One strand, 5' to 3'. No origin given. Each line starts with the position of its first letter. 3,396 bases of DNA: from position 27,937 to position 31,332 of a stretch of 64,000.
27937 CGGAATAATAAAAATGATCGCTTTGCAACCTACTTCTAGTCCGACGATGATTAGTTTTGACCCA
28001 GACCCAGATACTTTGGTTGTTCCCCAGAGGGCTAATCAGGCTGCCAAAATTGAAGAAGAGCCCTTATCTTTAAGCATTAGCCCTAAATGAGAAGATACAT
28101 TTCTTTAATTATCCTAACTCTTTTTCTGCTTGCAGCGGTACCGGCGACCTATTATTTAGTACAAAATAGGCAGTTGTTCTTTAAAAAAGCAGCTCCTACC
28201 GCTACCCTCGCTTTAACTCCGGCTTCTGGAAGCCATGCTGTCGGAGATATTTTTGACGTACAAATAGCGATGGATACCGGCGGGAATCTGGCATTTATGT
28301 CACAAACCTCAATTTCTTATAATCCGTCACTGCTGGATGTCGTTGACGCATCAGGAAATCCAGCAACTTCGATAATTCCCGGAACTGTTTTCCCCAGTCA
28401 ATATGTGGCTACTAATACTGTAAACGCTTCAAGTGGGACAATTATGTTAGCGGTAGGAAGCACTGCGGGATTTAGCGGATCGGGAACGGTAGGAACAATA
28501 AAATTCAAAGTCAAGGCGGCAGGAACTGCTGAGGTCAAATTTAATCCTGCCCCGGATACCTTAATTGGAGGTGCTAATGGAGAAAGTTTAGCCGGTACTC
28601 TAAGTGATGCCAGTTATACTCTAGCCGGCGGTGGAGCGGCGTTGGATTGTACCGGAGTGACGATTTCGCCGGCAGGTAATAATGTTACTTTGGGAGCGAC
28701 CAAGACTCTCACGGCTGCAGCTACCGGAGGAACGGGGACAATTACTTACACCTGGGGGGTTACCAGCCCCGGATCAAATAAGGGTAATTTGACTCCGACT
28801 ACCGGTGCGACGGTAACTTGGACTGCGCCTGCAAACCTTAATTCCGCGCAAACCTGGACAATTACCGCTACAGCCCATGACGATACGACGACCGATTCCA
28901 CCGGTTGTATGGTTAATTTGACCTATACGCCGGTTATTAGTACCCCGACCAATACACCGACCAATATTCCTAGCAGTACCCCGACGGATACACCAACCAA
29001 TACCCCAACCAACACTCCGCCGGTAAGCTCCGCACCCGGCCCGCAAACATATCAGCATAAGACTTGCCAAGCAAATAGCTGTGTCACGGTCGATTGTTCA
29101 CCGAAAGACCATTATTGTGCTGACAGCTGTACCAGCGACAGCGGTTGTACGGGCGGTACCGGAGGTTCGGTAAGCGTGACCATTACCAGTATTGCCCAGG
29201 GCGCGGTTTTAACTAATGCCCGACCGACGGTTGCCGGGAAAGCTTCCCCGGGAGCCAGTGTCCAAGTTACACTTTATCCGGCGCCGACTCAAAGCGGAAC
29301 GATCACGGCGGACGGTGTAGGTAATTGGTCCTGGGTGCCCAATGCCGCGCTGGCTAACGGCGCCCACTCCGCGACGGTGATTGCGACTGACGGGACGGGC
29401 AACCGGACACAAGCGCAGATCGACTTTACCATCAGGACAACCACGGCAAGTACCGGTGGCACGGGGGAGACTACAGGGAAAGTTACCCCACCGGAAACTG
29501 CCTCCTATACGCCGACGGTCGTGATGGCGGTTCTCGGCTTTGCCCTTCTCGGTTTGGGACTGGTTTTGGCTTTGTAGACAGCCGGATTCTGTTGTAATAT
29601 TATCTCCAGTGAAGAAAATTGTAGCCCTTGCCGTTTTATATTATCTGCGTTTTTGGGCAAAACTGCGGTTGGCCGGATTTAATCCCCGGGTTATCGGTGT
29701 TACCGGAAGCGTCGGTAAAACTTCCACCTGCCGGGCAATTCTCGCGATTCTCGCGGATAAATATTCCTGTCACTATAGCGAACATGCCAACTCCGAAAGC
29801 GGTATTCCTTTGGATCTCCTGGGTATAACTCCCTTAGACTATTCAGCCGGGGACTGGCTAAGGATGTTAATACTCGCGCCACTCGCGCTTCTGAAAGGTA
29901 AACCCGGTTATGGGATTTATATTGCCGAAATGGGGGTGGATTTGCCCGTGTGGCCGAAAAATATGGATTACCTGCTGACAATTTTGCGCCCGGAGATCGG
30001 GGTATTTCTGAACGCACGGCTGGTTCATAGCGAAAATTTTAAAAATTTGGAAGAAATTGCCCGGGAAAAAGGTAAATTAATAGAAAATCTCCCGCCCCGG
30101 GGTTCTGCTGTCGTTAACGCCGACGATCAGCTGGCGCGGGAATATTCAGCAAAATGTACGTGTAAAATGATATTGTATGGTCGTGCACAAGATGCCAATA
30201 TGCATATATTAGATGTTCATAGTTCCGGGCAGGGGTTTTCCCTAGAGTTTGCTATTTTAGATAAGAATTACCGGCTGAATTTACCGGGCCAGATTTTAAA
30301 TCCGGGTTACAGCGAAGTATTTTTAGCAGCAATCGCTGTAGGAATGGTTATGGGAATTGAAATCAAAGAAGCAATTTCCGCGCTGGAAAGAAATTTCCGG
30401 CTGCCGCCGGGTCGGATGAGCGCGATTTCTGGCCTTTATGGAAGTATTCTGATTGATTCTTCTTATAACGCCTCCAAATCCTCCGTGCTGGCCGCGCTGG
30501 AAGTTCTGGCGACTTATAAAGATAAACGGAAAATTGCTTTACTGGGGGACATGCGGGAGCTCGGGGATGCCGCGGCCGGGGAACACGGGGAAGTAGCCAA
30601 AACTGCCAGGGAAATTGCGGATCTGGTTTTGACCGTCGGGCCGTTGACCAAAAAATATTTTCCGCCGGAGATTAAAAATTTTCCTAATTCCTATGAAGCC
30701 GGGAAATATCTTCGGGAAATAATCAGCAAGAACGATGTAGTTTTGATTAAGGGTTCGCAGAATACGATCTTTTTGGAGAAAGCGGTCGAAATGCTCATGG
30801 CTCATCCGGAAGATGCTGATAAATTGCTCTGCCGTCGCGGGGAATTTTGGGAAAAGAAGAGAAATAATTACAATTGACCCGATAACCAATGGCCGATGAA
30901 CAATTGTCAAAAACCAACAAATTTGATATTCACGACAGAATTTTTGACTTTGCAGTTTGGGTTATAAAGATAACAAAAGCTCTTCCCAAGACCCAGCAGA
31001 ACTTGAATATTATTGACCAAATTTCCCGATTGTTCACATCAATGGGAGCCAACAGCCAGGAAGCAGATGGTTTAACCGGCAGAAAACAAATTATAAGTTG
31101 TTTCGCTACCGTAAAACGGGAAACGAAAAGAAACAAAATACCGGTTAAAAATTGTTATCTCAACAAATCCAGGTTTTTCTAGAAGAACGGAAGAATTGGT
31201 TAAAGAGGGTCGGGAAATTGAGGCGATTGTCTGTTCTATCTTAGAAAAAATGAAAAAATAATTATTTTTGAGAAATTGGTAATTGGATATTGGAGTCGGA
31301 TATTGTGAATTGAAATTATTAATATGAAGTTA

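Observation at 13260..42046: Candidate cohesin-dockerin cell-surface assembly system with N-terminally membrane-tethered cohesins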

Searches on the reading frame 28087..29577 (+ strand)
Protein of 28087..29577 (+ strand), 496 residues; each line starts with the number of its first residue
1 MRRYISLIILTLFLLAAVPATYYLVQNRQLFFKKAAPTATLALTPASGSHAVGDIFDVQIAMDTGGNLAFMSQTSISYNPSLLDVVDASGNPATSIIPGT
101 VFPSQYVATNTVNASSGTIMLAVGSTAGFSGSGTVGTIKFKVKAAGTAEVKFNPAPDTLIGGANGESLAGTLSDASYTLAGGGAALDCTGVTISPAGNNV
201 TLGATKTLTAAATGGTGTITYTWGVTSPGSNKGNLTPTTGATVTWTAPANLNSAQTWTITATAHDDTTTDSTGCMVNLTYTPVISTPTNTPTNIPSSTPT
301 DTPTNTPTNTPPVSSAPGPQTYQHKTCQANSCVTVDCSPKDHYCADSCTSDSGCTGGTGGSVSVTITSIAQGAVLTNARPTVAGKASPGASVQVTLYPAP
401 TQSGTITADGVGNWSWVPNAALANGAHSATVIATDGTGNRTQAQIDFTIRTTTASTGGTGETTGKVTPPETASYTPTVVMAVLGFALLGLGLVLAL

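Call 4: search_protein_families(library=pfam, max_evalue=0.01, proteins=[window:28087-29577:+])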
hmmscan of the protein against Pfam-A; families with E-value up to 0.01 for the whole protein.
window:28087-29577:+ (496 aa): 1 family
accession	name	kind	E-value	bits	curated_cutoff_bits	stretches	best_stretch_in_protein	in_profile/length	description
PF19077.6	Big_13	-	5.7e-11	43.3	27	1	375-449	24-100/102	Bacterial Ig-like domain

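Call 9: search_protein_families(library=ncbifam, max_evalue=0.1, proteins=[window:28087-29577:+])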
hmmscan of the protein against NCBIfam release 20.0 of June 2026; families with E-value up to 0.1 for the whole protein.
window:28087-29577:+ (496 aa): 3 families
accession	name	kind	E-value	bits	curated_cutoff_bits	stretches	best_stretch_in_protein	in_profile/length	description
NF040520.1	Ig_like_BLP2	equivalog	4.3e-06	25.2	750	1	365-450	525-608/730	Ig-like repeat protein Blp2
NF012211.1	tand_rpt_95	domain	1.3e-05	25.1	90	1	397-451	33-86/98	tandem-95 repeat protein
NF038111.1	rhom_dep_M36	equivalog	0.0045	14.4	1700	1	191-290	1189-1287/1315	rhombosortase-dependent M36 family metallopeptidase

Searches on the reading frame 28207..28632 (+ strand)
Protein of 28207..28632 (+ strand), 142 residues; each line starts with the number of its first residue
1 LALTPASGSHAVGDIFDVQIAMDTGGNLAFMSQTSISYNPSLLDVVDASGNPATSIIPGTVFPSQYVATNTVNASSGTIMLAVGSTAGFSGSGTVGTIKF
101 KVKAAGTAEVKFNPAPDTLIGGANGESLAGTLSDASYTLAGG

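Call 13: search_solved_structures(query=window:28207-28632:+, max_evalue=10)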
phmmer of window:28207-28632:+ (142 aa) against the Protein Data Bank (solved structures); distinct sequences matched with E-value up to 10: 1.
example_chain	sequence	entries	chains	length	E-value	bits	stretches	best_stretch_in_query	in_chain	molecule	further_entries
3r50_A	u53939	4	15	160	0.18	15.6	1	44-103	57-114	Ipomoelin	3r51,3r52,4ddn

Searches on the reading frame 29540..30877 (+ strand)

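Call 5: search_protein_families(library=pfam, max_evalue=0.01, proteins=[window:29540-30877:+])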
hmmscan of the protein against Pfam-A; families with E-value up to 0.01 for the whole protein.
window:29540-30877:+ (445 aa): 2 families
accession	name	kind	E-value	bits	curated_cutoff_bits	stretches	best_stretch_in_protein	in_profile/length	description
PF08245.18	Mur_ligase_M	-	6.8e-22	78.8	24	1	54-251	1-187/200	Mur ligase middle domain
PF02875.26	Mur_ligase_C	-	2.3e-13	51.5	28.4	1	291-406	1-126/127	Mur ligase, glutamate ligase domain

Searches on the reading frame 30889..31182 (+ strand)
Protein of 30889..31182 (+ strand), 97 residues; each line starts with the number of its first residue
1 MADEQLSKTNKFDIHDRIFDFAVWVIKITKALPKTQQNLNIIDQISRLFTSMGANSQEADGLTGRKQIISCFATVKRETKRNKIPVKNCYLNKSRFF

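Call 5: search_protein_families(library=pfam, max_evalue=0.01, proteins=[window:30889-31182:+])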
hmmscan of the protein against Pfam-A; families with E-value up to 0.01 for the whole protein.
window:30889-31182:+ (97 aa): 1 family
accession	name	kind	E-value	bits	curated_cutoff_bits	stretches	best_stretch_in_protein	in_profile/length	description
PF05635.17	23S_rRNA_IVP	-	2.3e-05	25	33.8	1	11-71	2-61/106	23S rRNA-intervening sequence protein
